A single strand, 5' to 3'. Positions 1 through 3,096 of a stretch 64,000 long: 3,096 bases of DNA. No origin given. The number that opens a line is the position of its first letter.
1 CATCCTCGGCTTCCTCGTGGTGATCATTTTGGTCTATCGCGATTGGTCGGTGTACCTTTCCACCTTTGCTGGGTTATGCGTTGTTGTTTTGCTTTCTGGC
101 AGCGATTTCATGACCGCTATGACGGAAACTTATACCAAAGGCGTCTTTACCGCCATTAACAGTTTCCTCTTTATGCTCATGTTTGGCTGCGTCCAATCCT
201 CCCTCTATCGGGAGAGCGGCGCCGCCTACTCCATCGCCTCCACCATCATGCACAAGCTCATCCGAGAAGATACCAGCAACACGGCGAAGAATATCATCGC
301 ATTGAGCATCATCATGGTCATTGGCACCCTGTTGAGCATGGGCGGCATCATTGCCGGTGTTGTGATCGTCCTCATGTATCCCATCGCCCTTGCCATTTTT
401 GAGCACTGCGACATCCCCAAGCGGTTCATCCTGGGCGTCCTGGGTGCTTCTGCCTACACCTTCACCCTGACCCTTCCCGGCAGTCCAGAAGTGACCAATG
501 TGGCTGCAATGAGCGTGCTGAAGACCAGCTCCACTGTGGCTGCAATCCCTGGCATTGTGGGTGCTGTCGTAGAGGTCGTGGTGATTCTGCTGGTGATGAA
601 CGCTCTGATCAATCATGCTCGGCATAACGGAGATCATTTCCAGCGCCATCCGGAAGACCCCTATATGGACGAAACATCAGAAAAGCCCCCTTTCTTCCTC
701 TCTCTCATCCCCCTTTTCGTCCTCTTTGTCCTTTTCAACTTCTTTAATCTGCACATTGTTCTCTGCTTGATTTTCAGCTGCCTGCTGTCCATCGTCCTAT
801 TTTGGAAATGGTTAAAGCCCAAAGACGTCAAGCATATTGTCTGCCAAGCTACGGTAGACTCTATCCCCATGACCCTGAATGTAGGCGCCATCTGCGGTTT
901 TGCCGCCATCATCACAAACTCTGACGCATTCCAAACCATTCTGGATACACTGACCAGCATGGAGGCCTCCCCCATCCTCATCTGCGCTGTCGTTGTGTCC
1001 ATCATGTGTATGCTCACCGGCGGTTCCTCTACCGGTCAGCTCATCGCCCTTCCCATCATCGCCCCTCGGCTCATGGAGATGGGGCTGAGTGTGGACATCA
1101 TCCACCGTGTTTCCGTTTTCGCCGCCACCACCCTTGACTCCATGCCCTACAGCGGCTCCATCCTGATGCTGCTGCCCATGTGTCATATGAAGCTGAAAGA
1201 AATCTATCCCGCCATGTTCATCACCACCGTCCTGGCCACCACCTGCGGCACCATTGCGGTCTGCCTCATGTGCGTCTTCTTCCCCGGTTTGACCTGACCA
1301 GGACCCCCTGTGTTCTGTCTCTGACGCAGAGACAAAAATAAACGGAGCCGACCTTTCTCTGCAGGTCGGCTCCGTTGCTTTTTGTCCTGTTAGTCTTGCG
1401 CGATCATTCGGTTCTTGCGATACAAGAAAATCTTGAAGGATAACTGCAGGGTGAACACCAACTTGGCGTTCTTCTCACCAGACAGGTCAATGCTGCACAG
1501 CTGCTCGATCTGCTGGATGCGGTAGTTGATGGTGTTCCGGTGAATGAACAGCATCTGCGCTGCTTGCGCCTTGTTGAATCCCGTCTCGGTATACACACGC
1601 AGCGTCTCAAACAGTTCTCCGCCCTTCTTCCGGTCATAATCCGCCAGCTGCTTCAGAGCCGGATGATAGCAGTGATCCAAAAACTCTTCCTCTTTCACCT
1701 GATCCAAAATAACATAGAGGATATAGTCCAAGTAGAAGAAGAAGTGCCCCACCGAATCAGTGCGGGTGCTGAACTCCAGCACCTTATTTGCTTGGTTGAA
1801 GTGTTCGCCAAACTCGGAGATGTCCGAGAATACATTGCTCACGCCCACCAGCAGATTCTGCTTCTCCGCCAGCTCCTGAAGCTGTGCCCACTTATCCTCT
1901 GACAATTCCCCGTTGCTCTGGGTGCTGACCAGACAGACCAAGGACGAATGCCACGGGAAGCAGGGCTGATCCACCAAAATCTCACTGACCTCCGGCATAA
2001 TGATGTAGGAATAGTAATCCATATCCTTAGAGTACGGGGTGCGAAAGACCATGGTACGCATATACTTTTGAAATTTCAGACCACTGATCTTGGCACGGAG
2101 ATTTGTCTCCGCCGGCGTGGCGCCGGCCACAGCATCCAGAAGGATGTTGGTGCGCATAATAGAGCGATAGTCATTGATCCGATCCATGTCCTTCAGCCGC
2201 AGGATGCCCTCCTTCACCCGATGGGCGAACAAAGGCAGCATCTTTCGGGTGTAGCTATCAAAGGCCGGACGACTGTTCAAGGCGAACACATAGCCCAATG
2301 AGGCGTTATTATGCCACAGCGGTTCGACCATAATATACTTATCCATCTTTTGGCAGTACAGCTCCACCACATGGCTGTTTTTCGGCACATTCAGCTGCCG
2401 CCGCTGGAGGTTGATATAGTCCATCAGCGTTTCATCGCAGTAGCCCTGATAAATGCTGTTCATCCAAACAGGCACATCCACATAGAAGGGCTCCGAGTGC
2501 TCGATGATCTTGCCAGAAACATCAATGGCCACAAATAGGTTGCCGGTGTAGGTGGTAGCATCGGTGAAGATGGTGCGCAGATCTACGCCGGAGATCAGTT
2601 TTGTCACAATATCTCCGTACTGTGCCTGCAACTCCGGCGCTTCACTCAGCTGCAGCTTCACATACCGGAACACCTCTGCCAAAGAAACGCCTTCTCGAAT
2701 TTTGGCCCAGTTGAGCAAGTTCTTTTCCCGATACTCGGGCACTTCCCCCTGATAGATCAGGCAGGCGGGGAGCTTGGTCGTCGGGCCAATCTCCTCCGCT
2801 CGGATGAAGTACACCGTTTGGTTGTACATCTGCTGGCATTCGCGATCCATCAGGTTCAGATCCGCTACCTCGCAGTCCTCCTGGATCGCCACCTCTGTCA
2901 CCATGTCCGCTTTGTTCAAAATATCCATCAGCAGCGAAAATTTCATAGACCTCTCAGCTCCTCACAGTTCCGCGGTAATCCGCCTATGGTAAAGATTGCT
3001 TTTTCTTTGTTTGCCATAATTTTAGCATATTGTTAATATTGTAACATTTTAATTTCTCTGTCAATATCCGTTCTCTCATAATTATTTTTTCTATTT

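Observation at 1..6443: Esterase + enoate reductase + permease island may form, with the quinate/shikimate locus, a chlorogenate (hydroxycinnamoyl-quinate) utilisation system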

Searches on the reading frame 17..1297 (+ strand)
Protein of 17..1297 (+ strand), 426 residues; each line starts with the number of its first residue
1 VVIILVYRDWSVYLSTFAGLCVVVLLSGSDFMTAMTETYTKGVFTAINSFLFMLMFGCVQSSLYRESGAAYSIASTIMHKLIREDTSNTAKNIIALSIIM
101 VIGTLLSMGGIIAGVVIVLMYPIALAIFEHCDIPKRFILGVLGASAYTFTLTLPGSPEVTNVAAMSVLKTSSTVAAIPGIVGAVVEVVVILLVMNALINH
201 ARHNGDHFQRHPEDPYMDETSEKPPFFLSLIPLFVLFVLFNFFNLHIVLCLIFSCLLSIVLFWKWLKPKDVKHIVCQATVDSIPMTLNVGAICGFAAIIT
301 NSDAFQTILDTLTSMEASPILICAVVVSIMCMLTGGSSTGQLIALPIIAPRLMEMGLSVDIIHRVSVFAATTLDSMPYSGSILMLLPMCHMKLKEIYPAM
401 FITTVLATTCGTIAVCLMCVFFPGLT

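Call 4: search_protein_families(library=pfam, proteins=[window:17-1297:+])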
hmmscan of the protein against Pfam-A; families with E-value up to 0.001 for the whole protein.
window:17-1297:+ (426 aa): 1 family
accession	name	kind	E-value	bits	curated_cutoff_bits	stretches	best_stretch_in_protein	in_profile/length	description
PF02447.22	GntP_permease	-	1.9e-09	37.2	22.5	1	21-239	33-237/440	GntP family permease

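Call 15: search_protein_families(library=ncbifam, proteins=[window:17-1297:+], max_evalue=0.00001)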
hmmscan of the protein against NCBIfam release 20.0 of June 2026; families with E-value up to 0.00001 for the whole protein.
window:17-1297:+ (426 aa): 1 family
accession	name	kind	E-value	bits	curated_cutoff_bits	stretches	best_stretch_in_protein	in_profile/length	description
TIGR00791.1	gntP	subfamily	4.9e-08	32.4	292.75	1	18-418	26-435/439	gluconate:H+ symporter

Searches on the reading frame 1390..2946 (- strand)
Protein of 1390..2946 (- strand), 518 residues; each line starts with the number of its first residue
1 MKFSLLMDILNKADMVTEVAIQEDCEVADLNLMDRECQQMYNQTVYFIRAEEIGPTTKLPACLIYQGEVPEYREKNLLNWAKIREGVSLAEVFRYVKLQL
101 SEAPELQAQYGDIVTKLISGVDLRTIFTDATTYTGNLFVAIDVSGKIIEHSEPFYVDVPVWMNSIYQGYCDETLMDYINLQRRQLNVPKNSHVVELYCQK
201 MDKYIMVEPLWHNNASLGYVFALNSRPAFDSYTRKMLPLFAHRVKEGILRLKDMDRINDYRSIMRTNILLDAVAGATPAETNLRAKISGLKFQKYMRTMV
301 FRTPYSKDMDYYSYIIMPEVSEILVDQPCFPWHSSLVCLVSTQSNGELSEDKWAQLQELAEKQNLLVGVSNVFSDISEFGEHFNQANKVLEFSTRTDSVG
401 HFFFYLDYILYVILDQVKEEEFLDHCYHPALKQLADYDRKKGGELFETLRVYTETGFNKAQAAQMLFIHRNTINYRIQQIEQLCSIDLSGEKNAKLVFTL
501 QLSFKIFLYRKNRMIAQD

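Call 4: search_protein_families(library=pfam, proteins=[window:1390-2946:-])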
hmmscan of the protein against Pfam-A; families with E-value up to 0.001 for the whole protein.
window:1390-2946:- (518 aa): 3 families
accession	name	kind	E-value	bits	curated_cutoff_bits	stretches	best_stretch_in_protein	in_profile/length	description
PF13556.12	HTH_30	-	1.6e-16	60.3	27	1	445-490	1-46/59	PucR C-terminal helix-turn-helix domain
PF17853.6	GGDEF_2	-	1.8e-05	25.4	24.5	1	280-391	7-115/116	GGDEF-like domain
PF02954.25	HTH_8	-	9.8e-05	22.4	22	1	454-479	16-41/42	Bacterial regulatory protein, Fis family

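Call 15: search_protein_families(library=ncbifam, proteins=[window:1390-2946:-], max_evalue=0.00001)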
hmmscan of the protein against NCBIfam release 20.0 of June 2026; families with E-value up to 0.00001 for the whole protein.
window:1390-2946:- (518 aa): 2 families
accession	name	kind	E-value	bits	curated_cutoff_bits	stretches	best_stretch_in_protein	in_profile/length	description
NF058503.1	SprTransRegAdeR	equivalog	6.5e-21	74.8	700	1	210-503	98-397/403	sporulation transcriptional activator AdeR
NF008550.0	PRK11477.1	equivalog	2e-11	43.4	612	1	362-497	243-375/385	CdaR family transcriptional regulator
